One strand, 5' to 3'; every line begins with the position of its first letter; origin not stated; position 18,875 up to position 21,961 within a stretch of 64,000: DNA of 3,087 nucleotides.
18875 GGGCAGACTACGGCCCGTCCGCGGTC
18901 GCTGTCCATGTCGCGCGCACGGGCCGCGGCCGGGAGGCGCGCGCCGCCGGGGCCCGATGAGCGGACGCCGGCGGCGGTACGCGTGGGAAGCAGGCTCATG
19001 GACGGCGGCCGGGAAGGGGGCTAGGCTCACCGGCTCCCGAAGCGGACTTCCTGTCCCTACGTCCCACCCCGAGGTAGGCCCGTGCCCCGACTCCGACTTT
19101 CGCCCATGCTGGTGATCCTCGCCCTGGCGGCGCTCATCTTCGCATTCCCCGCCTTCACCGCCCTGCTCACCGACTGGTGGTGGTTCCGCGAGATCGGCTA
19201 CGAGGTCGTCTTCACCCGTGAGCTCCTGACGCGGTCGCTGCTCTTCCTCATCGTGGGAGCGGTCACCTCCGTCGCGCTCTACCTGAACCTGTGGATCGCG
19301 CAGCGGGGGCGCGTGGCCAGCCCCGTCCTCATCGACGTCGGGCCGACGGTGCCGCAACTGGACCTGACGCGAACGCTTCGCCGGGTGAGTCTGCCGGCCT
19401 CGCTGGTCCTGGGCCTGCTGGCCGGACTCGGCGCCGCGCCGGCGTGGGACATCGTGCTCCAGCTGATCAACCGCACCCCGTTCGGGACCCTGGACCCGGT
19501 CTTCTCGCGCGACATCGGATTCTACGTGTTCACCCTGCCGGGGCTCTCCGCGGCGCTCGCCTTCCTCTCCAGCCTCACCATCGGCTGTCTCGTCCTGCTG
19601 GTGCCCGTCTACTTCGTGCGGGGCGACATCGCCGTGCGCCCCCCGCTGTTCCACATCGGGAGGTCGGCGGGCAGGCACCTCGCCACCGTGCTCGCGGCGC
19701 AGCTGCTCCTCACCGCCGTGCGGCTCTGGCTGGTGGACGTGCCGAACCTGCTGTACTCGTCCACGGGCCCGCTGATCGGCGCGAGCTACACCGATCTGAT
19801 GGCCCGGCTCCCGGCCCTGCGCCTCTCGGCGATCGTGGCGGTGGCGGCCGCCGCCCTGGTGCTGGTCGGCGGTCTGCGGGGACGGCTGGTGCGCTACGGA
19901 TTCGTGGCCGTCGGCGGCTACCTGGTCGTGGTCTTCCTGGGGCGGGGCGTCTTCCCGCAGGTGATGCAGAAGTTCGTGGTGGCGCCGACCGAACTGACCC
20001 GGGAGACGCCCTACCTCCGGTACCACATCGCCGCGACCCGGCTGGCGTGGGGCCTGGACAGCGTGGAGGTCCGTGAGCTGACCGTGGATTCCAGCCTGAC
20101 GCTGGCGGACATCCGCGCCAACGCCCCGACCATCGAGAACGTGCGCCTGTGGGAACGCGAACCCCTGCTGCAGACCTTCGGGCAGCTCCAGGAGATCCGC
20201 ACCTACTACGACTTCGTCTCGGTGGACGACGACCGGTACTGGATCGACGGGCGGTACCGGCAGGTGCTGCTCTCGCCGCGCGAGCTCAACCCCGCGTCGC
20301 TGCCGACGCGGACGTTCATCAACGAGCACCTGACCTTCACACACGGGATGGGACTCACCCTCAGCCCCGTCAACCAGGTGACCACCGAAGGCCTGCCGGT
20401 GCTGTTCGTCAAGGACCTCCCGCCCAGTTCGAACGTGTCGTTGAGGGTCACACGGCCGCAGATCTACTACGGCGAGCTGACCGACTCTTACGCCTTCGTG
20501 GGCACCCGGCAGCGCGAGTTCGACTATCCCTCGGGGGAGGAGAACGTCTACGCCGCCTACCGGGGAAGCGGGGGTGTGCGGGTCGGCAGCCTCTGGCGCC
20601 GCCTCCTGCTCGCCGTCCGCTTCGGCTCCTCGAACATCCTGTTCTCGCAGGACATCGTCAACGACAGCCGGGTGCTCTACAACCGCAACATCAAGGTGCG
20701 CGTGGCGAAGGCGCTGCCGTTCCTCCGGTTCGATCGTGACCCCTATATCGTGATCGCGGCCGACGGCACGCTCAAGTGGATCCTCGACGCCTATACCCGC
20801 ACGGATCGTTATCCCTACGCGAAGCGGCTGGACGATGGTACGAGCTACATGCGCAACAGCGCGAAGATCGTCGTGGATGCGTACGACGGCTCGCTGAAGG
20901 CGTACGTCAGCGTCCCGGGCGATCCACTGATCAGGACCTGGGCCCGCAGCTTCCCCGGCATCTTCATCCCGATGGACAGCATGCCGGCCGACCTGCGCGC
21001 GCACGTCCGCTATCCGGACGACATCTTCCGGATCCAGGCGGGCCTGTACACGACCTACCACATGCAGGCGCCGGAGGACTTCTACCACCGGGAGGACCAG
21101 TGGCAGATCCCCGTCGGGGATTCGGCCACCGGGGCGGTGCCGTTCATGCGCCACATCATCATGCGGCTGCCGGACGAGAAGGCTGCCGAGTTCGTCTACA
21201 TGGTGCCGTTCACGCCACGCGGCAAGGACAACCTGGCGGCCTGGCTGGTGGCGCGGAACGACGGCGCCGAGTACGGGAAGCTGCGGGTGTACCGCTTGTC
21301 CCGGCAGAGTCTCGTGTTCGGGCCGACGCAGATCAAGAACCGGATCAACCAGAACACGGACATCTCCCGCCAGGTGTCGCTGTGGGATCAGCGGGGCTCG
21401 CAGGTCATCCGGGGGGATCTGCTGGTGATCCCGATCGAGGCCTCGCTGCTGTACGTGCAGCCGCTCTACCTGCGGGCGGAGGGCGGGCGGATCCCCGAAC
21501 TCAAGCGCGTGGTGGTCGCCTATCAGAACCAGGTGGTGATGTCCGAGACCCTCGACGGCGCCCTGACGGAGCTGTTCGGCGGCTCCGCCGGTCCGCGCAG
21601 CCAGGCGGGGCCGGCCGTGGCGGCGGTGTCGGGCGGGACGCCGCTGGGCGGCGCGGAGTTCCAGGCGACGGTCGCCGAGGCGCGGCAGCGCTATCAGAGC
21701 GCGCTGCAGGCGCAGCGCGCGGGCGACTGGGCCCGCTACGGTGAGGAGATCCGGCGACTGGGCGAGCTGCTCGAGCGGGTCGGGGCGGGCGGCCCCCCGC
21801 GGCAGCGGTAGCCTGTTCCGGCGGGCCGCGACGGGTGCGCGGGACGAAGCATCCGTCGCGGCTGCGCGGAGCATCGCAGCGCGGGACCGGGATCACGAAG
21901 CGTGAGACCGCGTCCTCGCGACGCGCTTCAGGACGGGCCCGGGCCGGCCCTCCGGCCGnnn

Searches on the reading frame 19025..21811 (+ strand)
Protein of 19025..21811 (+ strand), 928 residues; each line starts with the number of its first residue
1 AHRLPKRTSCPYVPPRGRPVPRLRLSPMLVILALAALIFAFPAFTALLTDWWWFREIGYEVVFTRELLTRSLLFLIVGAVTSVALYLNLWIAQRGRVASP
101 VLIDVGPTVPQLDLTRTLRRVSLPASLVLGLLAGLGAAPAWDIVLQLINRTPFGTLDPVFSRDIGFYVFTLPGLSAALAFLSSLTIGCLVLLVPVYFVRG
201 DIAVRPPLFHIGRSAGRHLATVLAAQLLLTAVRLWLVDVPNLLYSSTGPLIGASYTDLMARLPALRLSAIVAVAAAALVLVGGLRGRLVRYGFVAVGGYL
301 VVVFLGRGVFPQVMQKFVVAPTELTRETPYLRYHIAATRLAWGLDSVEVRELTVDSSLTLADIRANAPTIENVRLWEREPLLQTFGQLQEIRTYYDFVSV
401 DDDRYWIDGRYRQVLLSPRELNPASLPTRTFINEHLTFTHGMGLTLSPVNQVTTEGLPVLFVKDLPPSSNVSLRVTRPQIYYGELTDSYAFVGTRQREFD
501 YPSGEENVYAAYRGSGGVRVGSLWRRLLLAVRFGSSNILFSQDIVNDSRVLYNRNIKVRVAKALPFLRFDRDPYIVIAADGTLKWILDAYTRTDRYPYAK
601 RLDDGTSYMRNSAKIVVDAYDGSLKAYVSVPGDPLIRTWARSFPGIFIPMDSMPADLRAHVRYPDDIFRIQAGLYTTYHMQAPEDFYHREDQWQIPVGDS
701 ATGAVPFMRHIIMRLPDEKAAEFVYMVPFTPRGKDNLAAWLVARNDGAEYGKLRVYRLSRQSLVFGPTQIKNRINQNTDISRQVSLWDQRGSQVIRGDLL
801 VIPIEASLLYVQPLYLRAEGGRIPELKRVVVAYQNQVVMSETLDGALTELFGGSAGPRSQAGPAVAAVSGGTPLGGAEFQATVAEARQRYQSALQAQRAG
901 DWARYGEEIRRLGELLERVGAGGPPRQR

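Call 99: search_protein_families(library=pfam, max_evalue=0.00001, proteins=[window:19025-21811:+])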
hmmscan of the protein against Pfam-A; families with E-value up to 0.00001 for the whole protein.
window:19025-21811:+ (928 aa): 1 family
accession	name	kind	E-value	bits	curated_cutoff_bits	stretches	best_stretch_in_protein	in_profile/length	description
PF03699.18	UPF0182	-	2.6e-264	879.5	27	1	29-787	3-770/770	Uncharacterised protein family (UPF0182)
